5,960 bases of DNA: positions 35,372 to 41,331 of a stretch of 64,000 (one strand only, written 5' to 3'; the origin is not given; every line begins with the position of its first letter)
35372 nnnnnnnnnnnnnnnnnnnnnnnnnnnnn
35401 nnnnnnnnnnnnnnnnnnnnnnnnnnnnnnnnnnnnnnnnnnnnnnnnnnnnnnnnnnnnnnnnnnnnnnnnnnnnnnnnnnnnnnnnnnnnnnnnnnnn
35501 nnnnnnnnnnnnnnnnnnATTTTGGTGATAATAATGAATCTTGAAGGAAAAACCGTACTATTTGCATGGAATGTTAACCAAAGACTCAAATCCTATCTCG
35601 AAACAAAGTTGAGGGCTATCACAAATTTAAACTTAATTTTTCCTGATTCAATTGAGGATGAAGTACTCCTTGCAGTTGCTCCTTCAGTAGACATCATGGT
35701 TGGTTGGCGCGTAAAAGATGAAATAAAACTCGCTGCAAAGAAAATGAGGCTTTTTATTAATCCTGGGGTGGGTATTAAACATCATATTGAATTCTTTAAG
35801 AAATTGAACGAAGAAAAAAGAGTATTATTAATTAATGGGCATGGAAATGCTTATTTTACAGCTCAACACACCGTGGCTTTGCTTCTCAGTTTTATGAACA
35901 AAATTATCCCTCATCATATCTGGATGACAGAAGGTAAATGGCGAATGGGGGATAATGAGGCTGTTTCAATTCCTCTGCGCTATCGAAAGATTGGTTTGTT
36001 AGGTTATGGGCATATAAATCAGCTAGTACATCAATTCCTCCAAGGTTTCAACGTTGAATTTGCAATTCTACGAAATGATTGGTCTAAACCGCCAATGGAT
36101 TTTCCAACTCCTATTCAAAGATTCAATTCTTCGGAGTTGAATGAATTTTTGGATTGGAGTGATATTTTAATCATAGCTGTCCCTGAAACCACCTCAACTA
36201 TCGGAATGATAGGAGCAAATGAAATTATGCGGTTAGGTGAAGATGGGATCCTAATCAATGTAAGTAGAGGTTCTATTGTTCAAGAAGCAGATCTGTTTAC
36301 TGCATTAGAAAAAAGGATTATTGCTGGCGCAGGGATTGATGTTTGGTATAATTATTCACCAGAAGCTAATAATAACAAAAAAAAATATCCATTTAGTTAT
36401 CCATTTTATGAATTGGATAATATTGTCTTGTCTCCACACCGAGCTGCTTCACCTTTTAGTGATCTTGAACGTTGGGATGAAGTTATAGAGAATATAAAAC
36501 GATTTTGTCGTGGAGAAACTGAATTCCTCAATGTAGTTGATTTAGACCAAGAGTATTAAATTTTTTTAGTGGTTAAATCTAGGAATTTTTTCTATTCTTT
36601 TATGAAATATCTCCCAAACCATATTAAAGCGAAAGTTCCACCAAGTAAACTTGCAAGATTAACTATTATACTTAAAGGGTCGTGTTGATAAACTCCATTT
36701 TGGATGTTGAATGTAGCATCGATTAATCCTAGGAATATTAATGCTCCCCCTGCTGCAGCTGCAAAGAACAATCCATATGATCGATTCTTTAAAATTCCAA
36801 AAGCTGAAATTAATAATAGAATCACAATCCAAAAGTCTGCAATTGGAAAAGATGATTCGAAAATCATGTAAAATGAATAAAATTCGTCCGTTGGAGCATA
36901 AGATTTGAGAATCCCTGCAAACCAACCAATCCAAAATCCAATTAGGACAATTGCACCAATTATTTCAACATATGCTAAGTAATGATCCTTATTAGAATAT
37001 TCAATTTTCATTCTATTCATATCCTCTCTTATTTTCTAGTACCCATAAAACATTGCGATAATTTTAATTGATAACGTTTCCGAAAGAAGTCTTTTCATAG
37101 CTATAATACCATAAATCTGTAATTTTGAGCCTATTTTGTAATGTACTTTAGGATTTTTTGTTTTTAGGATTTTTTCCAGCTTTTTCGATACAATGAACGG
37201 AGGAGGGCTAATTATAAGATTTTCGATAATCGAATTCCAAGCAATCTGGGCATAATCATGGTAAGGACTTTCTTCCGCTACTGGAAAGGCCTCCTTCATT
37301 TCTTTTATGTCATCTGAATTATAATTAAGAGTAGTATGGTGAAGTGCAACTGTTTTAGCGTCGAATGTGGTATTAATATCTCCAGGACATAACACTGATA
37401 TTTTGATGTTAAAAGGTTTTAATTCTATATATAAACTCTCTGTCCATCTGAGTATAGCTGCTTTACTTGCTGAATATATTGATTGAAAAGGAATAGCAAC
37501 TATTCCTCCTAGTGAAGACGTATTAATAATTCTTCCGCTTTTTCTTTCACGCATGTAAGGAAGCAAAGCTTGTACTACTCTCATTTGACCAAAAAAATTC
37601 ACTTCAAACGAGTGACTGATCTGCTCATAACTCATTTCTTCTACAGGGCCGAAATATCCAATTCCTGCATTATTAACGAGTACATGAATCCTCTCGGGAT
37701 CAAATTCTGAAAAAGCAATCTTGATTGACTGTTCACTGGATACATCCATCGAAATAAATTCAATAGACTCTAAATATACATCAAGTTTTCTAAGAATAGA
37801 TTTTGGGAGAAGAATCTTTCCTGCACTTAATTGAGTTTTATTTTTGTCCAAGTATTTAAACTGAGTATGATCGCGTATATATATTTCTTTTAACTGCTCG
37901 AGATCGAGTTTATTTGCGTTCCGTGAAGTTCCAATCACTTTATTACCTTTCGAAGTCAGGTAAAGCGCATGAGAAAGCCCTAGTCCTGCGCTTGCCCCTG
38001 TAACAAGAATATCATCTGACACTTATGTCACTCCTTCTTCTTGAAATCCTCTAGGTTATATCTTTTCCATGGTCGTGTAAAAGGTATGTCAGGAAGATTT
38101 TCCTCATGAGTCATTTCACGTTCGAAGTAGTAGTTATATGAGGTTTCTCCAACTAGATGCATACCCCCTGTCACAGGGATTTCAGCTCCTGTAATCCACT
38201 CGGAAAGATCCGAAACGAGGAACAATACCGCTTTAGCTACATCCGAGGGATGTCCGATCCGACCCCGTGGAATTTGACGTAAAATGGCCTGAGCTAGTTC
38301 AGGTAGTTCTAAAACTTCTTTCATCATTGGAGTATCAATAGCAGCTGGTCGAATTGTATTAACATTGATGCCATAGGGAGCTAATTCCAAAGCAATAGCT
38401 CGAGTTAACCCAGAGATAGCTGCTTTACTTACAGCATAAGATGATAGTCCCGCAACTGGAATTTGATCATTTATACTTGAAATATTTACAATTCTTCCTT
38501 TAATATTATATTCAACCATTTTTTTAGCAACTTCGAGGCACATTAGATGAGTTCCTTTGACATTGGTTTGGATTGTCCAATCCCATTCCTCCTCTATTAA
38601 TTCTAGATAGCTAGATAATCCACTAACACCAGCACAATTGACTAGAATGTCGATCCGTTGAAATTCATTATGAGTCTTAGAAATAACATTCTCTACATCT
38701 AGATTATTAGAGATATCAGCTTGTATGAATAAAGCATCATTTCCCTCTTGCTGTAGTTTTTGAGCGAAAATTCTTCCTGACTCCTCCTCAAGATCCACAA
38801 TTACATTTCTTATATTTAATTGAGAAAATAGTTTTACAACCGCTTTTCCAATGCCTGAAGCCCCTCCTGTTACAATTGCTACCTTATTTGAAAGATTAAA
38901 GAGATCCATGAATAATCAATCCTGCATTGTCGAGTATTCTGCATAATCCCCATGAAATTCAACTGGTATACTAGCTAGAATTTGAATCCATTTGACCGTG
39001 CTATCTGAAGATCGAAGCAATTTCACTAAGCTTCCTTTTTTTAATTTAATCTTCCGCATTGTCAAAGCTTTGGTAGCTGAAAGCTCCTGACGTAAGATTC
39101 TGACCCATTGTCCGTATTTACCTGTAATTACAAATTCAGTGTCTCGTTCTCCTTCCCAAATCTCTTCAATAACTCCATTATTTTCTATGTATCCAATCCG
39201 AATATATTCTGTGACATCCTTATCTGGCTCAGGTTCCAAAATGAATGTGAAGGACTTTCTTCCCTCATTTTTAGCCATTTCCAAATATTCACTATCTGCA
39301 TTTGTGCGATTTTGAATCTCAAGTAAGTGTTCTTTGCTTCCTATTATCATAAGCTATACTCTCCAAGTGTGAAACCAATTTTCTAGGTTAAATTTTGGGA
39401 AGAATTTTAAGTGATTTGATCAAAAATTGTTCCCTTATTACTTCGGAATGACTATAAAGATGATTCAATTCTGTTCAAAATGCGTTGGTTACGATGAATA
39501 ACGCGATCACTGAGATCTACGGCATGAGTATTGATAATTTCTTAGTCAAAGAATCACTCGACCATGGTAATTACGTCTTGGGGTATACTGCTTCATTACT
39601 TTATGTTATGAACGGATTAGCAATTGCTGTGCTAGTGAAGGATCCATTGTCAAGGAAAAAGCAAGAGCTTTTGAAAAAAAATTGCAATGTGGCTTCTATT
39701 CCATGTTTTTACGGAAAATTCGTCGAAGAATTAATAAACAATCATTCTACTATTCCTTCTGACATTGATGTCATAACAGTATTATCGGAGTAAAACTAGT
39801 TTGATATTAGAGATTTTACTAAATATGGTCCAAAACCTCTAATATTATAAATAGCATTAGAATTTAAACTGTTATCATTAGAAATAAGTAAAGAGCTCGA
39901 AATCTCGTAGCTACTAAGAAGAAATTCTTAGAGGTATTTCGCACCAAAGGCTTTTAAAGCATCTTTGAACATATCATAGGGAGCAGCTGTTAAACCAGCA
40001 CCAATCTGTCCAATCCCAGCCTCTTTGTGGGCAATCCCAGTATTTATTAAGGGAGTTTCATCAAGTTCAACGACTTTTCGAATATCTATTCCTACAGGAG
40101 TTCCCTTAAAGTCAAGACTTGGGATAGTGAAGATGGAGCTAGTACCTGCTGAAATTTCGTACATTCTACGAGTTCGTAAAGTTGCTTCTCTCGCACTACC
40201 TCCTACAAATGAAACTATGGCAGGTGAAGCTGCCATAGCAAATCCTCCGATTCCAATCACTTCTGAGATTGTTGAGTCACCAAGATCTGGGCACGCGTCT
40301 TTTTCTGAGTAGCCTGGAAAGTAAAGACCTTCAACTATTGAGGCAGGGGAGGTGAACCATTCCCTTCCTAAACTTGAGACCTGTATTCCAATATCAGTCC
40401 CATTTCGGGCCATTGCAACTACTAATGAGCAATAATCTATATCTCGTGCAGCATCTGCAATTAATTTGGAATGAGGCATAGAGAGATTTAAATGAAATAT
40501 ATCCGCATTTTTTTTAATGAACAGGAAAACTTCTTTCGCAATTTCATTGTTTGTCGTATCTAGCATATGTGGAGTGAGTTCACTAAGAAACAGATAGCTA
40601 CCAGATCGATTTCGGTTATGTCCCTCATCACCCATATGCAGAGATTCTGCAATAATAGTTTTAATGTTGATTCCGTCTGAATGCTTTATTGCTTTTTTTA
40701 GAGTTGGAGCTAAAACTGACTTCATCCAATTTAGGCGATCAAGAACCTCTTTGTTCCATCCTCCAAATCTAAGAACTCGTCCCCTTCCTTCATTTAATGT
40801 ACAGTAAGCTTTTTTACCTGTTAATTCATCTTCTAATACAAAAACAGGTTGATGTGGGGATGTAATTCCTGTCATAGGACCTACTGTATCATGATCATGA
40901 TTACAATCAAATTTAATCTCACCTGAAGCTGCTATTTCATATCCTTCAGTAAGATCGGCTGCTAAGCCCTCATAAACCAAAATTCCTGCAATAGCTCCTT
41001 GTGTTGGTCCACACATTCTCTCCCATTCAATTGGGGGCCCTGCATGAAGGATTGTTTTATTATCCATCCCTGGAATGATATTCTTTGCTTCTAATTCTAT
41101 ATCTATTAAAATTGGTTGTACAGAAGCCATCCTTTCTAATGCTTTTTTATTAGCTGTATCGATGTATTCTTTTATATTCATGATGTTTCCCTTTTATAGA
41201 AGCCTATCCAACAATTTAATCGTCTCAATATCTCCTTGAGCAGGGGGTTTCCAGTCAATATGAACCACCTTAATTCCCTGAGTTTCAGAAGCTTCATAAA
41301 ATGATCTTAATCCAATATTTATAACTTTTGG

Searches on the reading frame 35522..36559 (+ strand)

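Call 85: search_protein_families(library=pfam, proteins=[window:35522-36559:+], max_evalue=0.001)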
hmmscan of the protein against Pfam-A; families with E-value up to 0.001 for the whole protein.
window:35522-36559:+ (345 aa): 1 family
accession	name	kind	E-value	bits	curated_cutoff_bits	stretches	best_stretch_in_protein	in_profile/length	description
PF02826.25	2-Hacid_dh_C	-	3.9e-36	124.5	25.1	1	118-308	1-178/178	D-isomer specific 2-hydroxyacid dehydrogenase, NAD binding domain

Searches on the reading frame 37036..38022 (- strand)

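Call 85: search_protein_families(library=pfam, proteins=[window:37036-38022:-], max_evalue=0.001)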
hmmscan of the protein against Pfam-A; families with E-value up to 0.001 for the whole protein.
window:37036-38022:- (328 aa): 5 families
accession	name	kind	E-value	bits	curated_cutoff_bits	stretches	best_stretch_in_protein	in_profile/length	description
PF00106.31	adh_short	-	4.4e-44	150.8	26.6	2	85-223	49-189/195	short chain dehydrogenase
PF13561.12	adh_short_C2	-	1e-27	97.7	27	1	88-225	46-184/236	Enoyl-(Acyl carrier protein) reductase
PF08659.16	KR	-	3e-10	40.7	22.6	1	6-188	4-154/180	KR domain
PF08643.16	DUF1776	-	7.3e-05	22.8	25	1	124-218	105-201/294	Fungal family of unknown function (DUF1776)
PF01370.27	Epimerase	-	0.00097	19.1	20.9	0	5-170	1-115/240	NAD dependent epimerase/dehydratase family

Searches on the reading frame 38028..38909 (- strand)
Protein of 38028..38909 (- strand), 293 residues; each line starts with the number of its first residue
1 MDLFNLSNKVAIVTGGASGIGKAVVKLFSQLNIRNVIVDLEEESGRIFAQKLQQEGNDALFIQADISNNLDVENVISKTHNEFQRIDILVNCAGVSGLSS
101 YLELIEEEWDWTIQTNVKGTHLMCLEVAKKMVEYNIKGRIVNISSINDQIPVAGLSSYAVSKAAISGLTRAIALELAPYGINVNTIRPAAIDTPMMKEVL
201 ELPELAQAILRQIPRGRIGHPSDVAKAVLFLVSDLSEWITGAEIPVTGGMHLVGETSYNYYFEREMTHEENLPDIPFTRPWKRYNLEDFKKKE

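Call 85: search_protein_families(library=pfam, proteins=[window:38028-38909:-], max_evalue=0.001)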
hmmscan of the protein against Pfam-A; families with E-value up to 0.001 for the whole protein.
window:38028-38909:- (293 aa): 7 families
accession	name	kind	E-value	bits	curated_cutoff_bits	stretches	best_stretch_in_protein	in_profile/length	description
PF13561.12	adh_short_C2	-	3.6e-60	203.9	27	1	17-251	3-236/236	Enoyl-(Acyl carrier protein) reductase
PF00106.31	adh_short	-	1.8e-54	184.6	26.6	1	9-199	1-190/195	short chain dehydrogenase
PF08659.16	KR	-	2.7e-12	47.4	22.6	1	12-170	4-161/180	KR domain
PF01370.27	Epimerase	-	1.6e-08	34.7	20.9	1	12-188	2-169/240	NAD dependent epimerase/dehydratase family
PF23441.1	SDR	-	6.3e-07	29.5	27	1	6-252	5-257/258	SDR-like rossmann domain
PF16363.11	GDP_Man_Dehyd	-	9.3e-05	22.5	27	1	12-173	1-168/332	GDP-mannose 4,6 dehydratase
PF02719.21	Polysacc_synt_2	-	0.00024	20.9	20.2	1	12-144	2-127/293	Polysaccharide biosynthesis protein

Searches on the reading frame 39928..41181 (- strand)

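Call 85: search_protein_families(library=pfam, proteins=[window:39928-41181:-], max_evalue=0.001)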
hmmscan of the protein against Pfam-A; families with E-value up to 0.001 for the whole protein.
window:39928-41181:- (417 aa): 1 family
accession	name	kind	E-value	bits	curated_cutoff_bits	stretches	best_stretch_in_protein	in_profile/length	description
PF06545.17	AllG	-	1.2e-84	283.7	27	1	89-303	1-215/215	Oxamate carbamoyltransferase subunit AllG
